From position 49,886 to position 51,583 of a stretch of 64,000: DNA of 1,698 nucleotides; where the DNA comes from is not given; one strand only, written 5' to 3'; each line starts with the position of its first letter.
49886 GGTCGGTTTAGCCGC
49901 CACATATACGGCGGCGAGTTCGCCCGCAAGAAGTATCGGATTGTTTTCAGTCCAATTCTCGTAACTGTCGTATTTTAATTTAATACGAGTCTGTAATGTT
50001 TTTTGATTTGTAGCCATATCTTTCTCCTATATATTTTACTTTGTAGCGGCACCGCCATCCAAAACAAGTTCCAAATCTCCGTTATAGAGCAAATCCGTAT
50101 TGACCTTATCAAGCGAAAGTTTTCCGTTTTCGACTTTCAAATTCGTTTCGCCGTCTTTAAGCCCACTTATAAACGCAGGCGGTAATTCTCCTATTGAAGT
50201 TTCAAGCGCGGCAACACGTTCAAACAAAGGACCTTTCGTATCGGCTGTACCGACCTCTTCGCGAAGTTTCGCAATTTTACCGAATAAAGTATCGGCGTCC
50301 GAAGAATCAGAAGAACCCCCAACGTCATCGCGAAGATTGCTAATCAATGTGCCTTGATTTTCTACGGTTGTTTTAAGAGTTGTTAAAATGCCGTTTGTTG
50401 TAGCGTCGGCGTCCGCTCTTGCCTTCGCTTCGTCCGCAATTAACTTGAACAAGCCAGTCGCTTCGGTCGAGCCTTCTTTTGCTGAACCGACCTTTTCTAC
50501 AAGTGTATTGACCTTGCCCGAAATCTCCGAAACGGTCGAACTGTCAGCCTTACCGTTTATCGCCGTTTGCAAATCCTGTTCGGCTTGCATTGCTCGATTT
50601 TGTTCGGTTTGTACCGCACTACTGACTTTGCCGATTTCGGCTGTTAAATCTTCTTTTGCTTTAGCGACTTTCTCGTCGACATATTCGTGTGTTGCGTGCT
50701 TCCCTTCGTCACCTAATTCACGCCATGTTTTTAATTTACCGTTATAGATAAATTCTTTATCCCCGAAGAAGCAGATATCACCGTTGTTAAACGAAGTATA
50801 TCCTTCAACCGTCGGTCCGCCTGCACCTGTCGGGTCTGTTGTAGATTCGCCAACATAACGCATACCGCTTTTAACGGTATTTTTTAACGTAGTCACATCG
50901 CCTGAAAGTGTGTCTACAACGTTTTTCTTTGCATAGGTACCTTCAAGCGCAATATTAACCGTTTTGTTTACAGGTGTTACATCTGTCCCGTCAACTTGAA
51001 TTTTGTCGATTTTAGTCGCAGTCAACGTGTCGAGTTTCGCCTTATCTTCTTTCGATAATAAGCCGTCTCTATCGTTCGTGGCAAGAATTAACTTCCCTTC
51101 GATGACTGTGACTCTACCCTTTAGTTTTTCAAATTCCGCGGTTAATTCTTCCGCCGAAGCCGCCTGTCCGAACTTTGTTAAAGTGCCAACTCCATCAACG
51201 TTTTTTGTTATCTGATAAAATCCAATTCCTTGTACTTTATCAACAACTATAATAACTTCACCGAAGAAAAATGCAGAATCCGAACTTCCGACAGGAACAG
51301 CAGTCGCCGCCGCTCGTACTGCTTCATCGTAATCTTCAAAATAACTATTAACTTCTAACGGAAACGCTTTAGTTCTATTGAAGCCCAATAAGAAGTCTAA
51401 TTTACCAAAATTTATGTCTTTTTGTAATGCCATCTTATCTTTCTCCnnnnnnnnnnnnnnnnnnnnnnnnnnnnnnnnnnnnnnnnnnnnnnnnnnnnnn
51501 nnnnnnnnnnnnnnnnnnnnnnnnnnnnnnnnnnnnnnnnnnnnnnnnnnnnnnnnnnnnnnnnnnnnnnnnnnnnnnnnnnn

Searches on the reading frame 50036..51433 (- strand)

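Call 8: search_protein_families(library=phrogs, proteins=[window:50036-51433:-], max_evalue=0.01)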
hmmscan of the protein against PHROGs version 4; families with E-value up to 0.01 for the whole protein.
window:50036-51433:- (465 aa): 2 families
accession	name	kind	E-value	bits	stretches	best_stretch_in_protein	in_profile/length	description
phrog_6907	-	unknown function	1.3e-05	26.4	1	108-145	62-96/99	-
phrog_18412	-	head and packaging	0.0014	19.2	0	240-374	113-227/229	minor head protein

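Call 89: search_protein_families(library=pfam, proteins=[window:50036-51433:-], max_evalue=0.01)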
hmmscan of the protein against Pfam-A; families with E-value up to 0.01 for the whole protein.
window:50036-51433:- (465 aa): 0 families
